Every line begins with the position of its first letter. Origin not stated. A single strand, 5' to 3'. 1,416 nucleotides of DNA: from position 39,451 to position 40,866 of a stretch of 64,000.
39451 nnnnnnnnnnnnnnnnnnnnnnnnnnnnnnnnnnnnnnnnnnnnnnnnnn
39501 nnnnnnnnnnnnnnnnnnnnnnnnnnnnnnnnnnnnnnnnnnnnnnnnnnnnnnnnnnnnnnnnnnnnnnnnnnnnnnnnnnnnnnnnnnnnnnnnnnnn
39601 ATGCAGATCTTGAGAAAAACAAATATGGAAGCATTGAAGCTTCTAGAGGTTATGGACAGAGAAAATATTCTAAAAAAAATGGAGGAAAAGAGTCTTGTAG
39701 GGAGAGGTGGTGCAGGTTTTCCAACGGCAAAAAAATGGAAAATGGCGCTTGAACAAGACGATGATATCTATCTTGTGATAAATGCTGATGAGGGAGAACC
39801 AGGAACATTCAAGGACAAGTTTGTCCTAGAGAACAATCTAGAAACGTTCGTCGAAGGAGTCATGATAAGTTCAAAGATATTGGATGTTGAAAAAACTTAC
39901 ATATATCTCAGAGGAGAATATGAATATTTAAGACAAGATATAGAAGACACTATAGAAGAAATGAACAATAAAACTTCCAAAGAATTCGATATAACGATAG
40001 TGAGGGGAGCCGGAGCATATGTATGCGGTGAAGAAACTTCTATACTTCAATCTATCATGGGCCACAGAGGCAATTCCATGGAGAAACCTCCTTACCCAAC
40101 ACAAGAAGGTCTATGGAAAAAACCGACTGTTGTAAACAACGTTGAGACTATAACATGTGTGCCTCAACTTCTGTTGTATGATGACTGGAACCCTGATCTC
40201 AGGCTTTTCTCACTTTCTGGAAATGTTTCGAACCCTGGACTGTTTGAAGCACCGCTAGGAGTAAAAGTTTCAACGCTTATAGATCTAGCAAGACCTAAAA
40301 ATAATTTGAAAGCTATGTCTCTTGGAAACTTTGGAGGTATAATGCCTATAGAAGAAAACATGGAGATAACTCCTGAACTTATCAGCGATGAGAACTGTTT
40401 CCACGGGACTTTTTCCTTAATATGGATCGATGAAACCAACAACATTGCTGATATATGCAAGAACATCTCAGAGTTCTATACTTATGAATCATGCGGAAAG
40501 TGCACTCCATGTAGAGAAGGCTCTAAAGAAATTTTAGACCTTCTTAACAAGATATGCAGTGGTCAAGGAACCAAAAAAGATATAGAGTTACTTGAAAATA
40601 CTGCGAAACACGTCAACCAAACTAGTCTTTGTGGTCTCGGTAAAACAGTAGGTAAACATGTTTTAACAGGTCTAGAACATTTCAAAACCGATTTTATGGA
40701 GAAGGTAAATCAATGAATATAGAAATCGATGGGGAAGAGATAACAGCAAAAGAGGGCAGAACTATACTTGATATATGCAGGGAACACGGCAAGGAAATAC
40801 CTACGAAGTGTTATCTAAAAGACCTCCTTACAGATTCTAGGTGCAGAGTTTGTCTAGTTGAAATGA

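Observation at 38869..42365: Bacterial-style three-subunit [FeFe]-hydrogenase operon with a minimal HydB and a TM1266-like regulator, embedded in an archaeal gene context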

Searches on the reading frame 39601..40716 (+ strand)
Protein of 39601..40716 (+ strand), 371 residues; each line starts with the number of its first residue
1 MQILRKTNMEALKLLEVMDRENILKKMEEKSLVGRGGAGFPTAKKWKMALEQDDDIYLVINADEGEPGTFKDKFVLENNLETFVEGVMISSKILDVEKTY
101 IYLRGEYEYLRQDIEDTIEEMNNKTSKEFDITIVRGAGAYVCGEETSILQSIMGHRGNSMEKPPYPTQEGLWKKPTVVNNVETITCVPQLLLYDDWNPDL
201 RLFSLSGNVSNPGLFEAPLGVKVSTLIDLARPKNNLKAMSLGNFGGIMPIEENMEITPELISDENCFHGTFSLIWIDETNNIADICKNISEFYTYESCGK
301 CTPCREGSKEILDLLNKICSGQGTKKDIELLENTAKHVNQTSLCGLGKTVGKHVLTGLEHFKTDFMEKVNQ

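Call 4: search_protein_families(library=pfam, proteins=[window:39601-40716:+], max_evalue=0.01)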
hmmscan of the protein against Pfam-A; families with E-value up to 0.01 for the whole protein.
window:39601-40716:+ (371 aa): 4 families
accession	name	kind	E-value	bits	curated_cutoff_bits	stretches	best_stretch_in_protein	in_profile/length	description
PF01512.22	Complex1_51K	-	5.4e-40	137.2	31.2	1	28-188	2-149/150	Nuo51 FMN-binding domain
PF10589.14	NADH_4Fe-4S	-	1.7e-28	98.7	23.5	1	284-367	1-84/85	NADH-ubiquinone oxidoreductase-F iron-sulfur binding region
PF10531.15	SLBB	-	0.00044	20.5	27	1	204-230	3-29/55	SLBB domain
PF19954.5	EAD10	-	0.006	17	24.1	0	308-349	4-45/77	Effector-associated domain 10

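Call 5: search_protein_families(library=ncbifam, proteins=[window:39601-40716:+], max_evalue=0.01)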
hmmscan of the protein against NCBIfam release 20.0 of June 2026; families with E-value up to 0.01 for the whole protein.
window:39601-40716:+ (371 aa): 6 families
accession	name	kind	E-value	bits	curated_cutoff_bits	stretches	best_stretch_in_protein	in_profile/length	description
TIGR01959.1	nuoF_fam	equivalog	3.8e-93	312.1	558.65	1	11-369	26-410/410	NADH-quinone oxidoreductase subunit NuoF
NF010120.0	PRK13596.1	equivalog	3.6e-78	263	389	1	13-370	33-418/433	NADH-quinone oxidoreductase subunit NuoF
NF008436.0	PRK11278.1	equivalog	2.4e-64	217.9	749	1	10-354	38-411/448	NADH-quinone oxidoreductase subunit NuoF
TIGR01945.1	rnfC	subfamily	1.2e-17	63.6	245.95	1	9-234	110-318/435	RnfABCDGE type electron transport complex subunit C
NF003454.1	PRK05035.1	equivalog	2.5e-17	62.6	345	1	12-239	115-326/556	electron transport complex subunit RsxC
TIGR04481.1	PR_assoc_PrdC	equivalog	4.3e-17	62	490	1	6-191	59-226/425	proline reductase-associated electron transfer protein PrdC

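Call 22: search_solved_structures(query=window:39601-40716:+, max_evalue=1e-20, show_alignments=2)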
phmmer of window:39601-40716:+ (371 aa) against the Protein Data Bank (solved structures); distinct sequences matched with E-value up to 1e-20: 61 (the best 60 are shown).
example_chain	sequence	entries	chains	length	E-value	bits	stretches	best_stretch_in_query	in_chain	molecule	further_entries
6q9c_B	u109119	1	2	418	1.3e-77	264.4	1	8-365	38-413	NADH-quinone oxidoreductase subunit F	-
7q5y_C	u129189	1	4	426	1.3e-77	264.4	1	8-365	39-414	NADH-quinone oxidoreductase subunit F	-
6hl2_B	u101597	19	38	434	1.4e-77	264.3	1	8-365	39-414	NADH-quinone oxidoreductase subunit F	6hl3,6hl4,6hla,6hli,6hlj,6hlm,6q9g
6q9k_B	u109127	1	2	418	3.4e-77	263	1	8-365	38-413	NADH-quinone oxidoreductase subunit F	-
6r7p_B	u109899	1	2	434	3.7e-77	262.9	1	8-365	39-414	NADH-quinone oxidoreductase subunit F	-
9fii_B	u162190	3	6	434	5.1e-77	262.4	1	8-365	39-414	NADH-quinone oxidoreductase subunit F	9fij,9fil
7t2r_B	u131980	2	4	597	1e-76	261.5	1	13-368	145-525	NiFe hydrogenase subunit B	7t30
9fdj_B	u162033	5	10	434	1.3e-76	261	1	8-365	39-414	NADH-quinone oxidoreductase subunit F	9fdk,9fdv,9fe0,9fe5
9fe7_B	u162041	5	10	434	1.8e-76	260.6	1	8-365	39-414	NADH-quinone oxidoreductase subunit F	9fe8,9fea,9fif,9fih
9bov_B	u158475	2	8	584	2.9e-74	253.4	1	8-368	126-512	NADH dehydrogenase (Quinone)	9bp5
8a6t_B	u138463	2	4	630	1.1e-73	251.5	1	15-366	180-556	Electron bifurcating hydrogenase subunit HydB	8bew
9n5u_B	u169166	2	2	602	3e-70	240.2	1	8-368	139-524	NfnB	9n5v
2fug_1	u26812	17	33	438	9.8e-69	235.2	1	12-366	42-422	NADH-quinone oxidoreductase chain 1 | NADH-QUINONE OXIDOREDUCTASE SUBUNIT 1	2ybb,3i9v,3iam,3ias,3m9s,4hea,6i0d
7q4w_B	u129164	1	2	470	4.5e-68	233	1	13-366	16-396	Iron hydrogenase HydB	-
7q4v_B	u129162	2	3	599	9.8e-68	231.9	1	13-366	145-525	Iron hydrogenase HydB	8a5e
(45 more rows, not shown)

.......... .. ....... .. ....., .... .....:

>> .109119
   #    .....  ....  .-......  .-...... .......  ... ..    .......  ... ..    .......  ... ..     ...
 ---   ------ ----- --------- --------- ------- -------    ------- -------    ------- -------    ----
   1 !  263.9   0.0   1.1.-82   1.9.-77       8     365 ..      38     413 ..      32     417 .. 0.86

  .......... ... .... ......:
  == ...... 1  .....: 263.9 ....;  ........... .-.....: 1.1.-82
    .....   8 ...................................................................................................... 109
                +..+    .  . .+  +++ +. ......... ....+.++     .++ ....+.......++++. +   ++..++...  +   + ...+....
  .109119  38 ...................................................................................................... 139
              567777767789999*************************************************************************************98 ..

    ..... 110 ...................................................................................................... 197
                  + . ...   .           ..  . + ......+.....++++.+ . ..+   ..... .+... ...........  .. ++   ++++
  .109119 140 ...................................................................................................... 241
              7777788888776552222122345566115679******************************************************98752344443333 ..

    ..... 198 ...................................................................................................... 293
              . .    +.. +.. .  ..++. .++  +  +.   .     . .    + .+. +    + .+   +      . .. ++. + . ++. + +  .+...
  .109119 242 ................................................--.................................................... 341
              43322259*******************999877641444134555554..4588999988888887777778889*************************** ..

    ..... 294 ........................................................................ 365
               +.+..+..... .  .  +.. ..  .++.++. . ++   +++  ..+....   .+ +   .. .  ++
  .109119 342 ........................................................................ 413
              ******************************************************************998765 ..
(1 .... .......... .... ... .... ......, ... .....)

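Call 24: list_cluster_members(proteins=[P0001, window:39601-40716:+, window:39182-39601:+, window:38869-39102:-, window:35319-36995:-])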
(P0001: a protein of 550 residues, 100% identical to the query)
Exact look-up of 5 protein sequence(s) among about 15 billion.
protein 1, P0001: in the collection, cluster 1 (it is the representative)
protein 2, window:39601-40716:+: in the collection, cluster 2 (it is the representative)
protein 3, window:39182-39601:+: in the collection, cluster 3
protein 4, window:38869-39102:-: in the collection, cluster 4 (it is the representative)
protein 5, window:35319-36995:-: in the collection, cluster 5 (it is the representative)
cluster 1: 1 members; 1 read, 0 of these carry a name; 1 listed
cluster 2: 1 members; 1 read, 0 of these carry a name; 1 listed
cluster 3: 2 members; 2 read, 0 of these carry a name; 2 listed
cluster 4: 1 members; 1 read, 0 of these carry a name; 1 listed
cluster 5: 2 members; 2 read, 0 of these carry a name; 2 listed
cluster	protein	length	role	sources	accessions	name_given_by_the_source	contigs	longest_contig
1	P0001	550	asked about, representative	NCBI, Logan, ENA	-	-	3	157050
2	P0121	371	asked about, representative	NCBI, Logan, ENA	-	-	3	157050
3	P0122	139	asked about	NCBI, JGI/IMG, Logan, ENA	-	-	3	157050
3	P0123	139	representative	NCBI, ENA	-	-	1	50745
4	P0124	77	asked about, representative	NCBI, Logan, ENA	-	-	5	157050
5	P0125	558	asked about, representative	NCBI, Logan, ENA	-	-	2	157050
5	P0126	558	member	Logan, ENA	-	-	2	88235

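Call 26: find_homologous_proteins(query=window:39601-40716:+, max_evalue=1e-20)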
Query window:39601-40716:+ (371 aa): 8000 proteins with E <= 1e-20 among 8000 candidates; the best 120 are listed.
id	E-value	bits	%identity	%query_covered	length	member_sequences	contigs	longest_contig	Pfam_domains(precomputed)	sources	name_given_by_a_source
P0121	6.4e-250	846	100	100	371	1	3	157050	PF10589.15,PF01512.23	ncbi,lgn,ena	-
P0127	1.2e-221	753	87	100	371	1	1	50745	PF10589.15,PF01512.23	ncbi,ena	-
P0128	7.1e-204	695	79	100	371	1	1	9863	PF10589.15,PF01512.23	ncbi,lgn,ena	-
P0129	1.3e-192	658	76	99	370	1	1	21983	PF10589.15,PF01512.23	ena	-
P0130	3.0e-155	535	62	99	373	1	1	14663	PF10589.15,PF01512.23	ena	-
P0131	6.8e-154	530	61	98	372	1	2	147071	PF10589.15,PF01512.23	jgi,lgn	-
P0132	5.6e-151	521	58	100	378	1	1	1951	PF10589.15,PF01512.23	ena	-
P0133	4.3e-150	518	59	98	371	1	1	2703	PF10589.15,PF01512.23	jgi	jgi:NADH-quinone oxidoreductase subunit F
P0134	7.9e-149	514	58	100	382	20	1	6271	PF10589.15,PF01512.23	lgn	-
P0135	8.4e-149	514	57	100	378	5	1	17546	PF10589.15,PF01512.23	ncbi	-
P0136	1.1e-148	513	59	98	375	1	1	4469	PF10589.15,PF01512.23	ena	-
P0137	1.1e-148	513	59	99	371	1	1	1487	PF10589.15,PF01512.23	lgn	-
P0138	1.4e-148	513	57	98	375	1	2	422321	PF10589.15,PF01512.23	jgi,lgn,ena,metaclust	metaclust:\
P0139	2.9e-148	512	57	100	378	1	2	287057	PF10589.15,PF01512.23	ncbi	ncbi:MAG: NADH-ubiquinone oxidoreductase-F iron-sulfur binding region domain-containing protein [Nan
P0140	5.0e-148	511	58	98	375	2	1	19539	PF10589.15,PF01512.23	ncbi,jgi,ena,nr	ncbi:NADH-quinone oxidoreductase subunit F [Candidatus Woesearchaeota archaeon]|nr:NADH-quinone oxid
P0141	5.5e-148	511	57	98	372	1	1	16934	PF10589.15,PF01512.23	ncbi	ncbi:NADH-ubiquinone oxidoreductase-F iron-sulfur binding region domain-containing protein [Nanoarch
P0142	5.9e-148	511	58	100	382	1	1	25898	PF10589.15,PF01512.23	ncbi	-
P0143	7.1e-148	510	57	100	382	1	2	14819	PF10589.15,PF01512.23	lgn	-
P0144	7.5e-148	510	57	98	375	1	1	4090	PF10589.15,PF01512.23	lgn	-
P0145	7.5e-148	510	58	98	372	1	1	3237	PF10589.15,PF01512.23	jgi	jgi:NADH:ubiquinone oxidoreductase subunit F (NADH-binding)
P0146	1.1e-147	510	58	99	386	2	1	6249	PF10531.16,PF10589.15,PF01512.23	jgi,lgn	jgi:NADH-quinone oxidoreductase subunit F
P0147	1.6e-147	509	57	99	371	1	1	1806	PF10589.15,PF01512.23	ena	-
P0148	3.8e-147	508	59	98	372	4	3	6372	PF10589.15,PF01512.23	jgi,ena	-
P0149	1.2e-146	506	56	100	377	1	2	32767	PF10589.15,PF01512.23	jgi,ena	jgi:NADH:ubiquinone oxidoreductase subunit F (NADH-binding)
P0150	1.3e-146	506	57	98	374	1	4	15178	PF10531.16,PF10589.15,PF01512.23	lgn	-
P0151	1.5e-146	506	60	98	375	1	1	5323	PF10589.15,PF01512.23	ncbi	-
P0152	2.2e-146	506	57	100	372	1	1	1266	PF10589.15,PF01512.23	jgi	jgi:NADH-quinone oxidoreductase subunit F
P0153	2.4e-146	505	60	100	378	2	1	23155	PF10589.15,PF01512.23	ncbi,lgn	-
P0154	2.6e-146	505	56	99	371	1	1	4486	PF10589.15,PF01512.23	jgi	jgi:NADH-quinone oxidoreductase subunit F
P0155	6.7e-146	504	58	98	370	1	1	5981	PF10589.15,PF01512.23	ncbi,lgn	-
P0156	8.8e-146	504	58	98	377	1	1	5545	PF10589.15,PF01512.23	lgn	-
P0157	1.1e-145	503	58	98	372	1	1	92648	PF10589.15,PF01512.23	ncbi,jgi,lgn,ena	ncbi:MAG: NADH-ubiquinone oxidoreductase-F iron-sulfur binding region domain-containing protein [Can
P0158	1.2e-145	503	58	99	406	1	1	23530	PF10531.16,PF10589.15,PF01512.23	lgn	-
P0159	1.4e-145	503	57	99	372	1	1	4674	PF10589.15,PF01512.23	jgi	jgi:NADH:ubiquinone oxidoreductase subunit F (NADH-binding)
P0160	1.8e-145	503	57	98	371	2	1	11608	PF10589.15,PF01512.23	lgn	-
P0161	1.9e-145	502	58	99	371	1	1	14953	PF10589.15,PF01512.23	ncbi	ncbi:MAG: NADH-ubiquinone oxidoreductase-F iron-sulfur binding region domain-containing protein [Can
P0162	2.1e-145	502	59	98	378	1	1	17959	PF10589.15,PF01512.23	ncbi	-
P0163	2.2e-145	502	58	98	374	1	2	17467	PF10589.15,PF01512.23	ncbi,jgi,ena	-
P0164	2.6e-145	502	58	99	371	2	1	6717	PF10589.15,PF01512.23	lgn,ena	-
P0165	4.3e-145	501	58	98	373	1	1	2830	PF10589.15,PF01512.23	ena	-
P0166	5.0e-145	501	56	100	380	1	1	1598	PF10589.15,PF01512.23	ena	-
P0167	5.3e-145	501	58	98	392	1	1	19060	PF10589.15,PF01512.23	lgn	-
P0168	7.5e-145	500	57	98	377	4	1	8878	PF10589.15,PF01512.23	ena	-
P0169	8.6e-145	500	57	99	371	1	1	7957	PF10589.15,PF01512.23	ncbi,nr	ncbi:MAG: NADH-ubiquinone oxidoreductase-F iron-sulfur binding region domain-containing protein [Nan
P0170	8.7e-145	500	58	98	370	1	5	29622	PF10589.15,PF01512.23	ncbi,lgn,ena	-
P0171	1.1e-144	500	56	100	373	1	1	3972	PF10589.15,PF01512.23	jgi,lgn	jgi:NADH:ubiquinone oxidoreductase subunit F (NADH-binding)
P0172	1.4e-144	500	56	99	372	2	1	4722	PF10589.15,PF01512.23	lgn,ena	-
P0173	1.5e-144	499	58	98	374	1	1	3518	PF10531.16,PF10589.15,PF01512.23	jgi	jgi:NADH:ubiquinone oxidoreductase subunit F (NADH-binding)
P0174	1.8e-144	499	57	98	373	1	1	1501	PF10589.15,PF01512.23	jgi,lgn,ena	-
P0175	2.0e-144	499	56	99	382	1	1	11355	PF10589.15,PF01512.23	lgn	-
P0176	2.8e-144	499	58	98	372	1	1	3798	PF10589.15,PF01512.23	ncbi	-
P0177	2.9e-144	499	56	100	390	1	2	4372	PF10589.15,PF01512.23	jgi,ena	jgi:NADH-quinone oxidoreductase subunit F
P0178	3.4e-144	498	58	98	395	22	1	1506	PF10589.15,PF01512.23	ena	-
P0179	5.7e-144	498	58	98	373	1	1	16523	PF10589.15,PF01512.23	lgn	-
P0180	6.6e-144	497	57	98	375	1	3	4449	PF10589.15,PF01512.23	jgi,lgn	jgi:NADH-quinone oxidoreductase subunit F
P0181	7.1e-144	497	58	99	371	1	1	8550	PF10589.15,PF01512.23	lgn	-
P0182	7.3e-144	497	58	98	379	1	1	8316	PF10589.15,PF01512.23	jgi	jgi:NADH-quinone oxidoreductase subunit F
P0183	9.3e-144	497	58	98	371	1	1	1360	PF10589.15,PF01512.23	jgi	jgi:NADH-quinone oxidoreductase subunit F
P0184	9.5e-144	497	56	100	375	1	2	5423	PF10589.15,PF01512.23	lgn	-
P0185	1.4e-143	496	57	99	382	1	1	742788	PF10589.15,PF01512.23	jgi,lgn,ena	-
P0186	1.6e-143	496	58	98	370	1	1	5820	PF10531.16,PF10589.15,PF01512.23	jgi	-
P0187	1.8e-143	496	57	98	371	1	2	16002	PF10589.15,PF01512.23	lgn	-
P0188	2.0e-143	496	58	99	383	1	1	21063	PF10589.15,PF01512.23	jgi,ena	-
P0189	2.3e-143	496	55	99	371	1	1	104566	PF10589.15,PF01512.23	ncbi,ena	-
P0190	2.6e-143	495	57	98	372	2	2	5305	PF10589.15,PF01512.23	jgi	jgi:NADH:ubiquinone oxidoreductase subunit F (NADH-binding)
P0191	2.8e-143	495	57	98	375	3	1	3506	PF10589.15,PF01512.23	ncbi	ncbi:MAG: NADH-ubiquinone oxidoreductase-F iron-sulfur binding region domain-containing protein [Can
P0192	3.2e-143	495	57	98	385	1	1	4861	PF10589.15,PF01512.23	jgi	jgi:NADH-quinone oxidoreductase subunit F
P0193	3.6e-143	495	56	99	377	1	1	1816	PF10589.15,PF01512.23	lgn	-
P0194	4.3e-143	495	56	98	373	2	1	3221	PF10589.15,PF01512.23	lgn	-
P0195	4.5e-143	495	58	98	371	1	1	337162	PF10531.16,PF10589.15,PF01512.23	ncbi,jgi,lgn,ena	ncbi:MAG: NADH-ubiquinone oxidoreductase-F iron-sulfur binding region domain-containing protein [Can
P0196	5.6e-143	494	57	98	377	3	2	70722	PF10589.15,PF01512.23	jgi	-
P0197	8.7e-143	494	57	99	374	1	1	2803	PF10589.15,PF01512.23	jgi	jgi:NADH-quinone oxidoreductase subunit F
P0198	1.5e-142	493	56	99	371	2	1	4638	PF10589.15,PF01512.23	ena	-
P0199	1.6e-142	493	56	99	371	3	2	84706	PF10589.15,PF01512.23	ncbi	ncbi:MAG: NADH-ubiquinone oxidoreductase-F iron-sulfur binding region domain-containing protein [arc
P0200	1.9e-142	493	56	98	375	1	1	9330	PF10589.15,PF01512.23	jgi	jgi:NADH-quinone oxidoreductase subunit F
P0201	2.6e-142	492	56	100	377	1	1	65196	PF10589.15,PF01512.23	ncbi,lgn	-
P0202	2.9e-142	492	57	98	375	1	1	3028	PF10589.15,PF01512.23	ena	-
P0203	3.1e-142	492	58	99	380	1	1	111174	PF10589.15,PF01512.23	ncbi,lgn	-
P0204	3.7e-142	492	57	98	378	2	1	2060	PF10589.15,PF01512.23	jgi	jgi:NADH-quinone oxidoreductase subunit F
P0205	9.9e-142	490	56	98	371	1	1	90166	PF10589.15,PF01512.23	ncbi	ncbi:MAG: NADH-ubiquinone oxidoreductase-F iron-sulfur binding region domain-containing protein [arc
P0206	1.0e-141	490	56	99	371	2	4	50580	PF10589.15,PF01512.23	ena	-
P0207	1.3e-141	490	57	98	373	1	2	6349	PF10589.15,PF01512.23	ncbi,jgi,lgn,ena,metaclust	metaclust:\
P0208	1.4e-141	490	53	100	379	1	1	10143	PF10589.15,PF01512.23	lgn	-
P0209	4.5e-141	488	57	99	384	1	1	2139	PF10589.15,PF01512.23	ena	-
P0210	4.6e-141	488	55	100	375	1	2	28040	PF10589.15,PF01512.23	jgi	jgi:NADH-quinone oxidoreductase subunit F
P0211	5.6e-141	488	56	98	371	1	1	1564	PF10589.15,PF01512.23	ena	-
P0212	6.2e-141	488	56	98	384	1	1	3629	PF10589.15,PF01512.23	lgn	-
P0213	9.0e-141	487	55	100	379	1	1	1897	PF10589.15,PF01512.23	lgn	-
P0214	9.3e-141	487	56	98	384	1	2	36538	PF10589.15,PF01512.23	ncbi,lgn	-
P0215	1.4e-140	487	55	100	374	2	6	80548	PF10589.15,PF01512.23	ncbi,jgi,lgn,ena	-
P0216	1.4e-140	486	57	98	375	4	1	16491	PF10589.15,PF01512.23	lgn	-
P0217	2.0e-140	486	55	98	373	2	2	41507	PF10589.15,PF01512.23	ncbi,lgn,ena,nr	ncbi:NADH-quinone oxidoreductase subunit F [Candidatus Pacearchaeota archaeon]|nr:NADH-quinone oxido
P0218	2.1e-140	486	56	98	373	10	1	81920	PF10589.15,PF01512.23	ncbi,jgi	ncbi:MAG: NADH-ubiquinone oxidoreductase-F iron-sulfur binding region domain-containing protein [Can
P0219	2.3e-140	486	57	98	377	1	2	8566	PF10589.15,PF01512.23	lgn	-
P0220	2.4e-140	486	56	98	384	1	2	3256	PF10589.15,PF01512.23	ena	-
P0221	3.9e-140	485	54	99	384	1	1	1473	PF10589.15,PF01512.23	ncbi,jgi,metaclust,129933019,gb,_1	metaclust:\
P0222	4.0e-140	485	56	99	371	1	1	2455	PF10589.15,PF01512.23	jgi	jgi:NADH:ubiquinone oxidoreductase subunit F (NADH-binding)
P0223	4.2e-140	485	55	98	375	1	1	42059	PF10589.15,PF01512.23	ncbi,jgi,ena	-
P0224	4.4e-140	485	57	98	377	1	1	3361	PF10589.15,PF01512.23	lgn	-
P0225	5.4e-140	485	55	98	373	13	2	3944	PF10589.15,PF01512.23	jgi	-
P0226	5.9e-140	484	56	98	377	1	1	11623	PF10589.15,PF01512.23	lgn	-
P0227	6.6e-140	484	56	100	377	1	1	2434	PF10589.15,PF01512.23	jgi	jgi:NADH-quinone oxidoreductase subunit F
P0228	1.2e-139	483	57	98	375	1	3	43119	PF10589.15,PF01512.23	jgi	jgi:NADH:ubiquinone oxidoreductase subunit F (NADH-binding)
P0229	1.3e-139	483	55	100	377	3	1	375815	PF10589.15,PF01512.23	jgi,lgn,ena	-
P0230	1.3e-139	483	55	100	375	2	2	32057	PF10531.16,PF10589.15,PF01512.23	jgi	jgi:NADH:ubiquinone oxidoreductase subunit F (NADH-binding)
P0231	1.8e-139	483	56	100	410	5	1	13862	PF10589.15,PF01512.23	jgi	-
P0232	4.5e-139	482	56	98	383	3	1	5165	PF10589.15,PF01512.23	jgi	-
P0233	4.9e-139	481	55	98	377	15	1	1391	PF10531.16,PF10589.15,PF01512.23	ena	-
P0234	5.3e-139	481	55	98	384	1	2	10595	PF10589.15,PF01512.23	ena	-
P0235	1.4e-138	480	56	99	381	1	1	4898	PF10589.15,PF01512.23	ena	-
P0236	1.6e-138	480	56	99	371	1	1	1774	PF10589.15,PF01512.23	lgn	-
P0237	1.7e-138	480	55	98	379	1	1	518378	PF10589.15,PF01512.23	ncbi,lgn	-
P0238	1.8e-138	480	55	100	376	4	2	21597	PF10589.15,PF01512.23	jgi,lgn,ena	jgi:NADH-quinone oxidoreductase subunit F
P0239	2.3e-138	479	58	93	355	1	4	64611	PF10589.15,PF01512.23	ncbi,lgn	-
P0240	2.8e-138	479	55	99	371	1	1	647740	PF10589.15,PF01512.23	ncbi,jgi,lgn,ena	ncbi:MAG: NADH-ubiquinone oxidoreductase-F iron-sulfur binding region domain-containing protein [Can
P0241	3.1e-138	479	54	99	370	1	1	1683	PF10589.15,PF01512.23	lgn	-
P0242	3.1e-138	479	56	98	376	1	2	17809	PF10589.15,PF01512.23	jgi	-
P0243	3.5e-138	479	57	96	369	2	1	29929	PF10589.15,PF01512.23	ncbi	-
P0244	4.9e-138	478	55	99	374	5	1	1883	PF10589.15,PF01512.23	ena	-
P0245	6.5e-138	478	54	98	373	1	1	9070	PF10589.15,PF01512.23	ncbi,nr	ncbi:MAG: NADH-quinone oxidoreductase subunit F [Candidatus Micrarchaeota archaeon]|nr:NADH-quinone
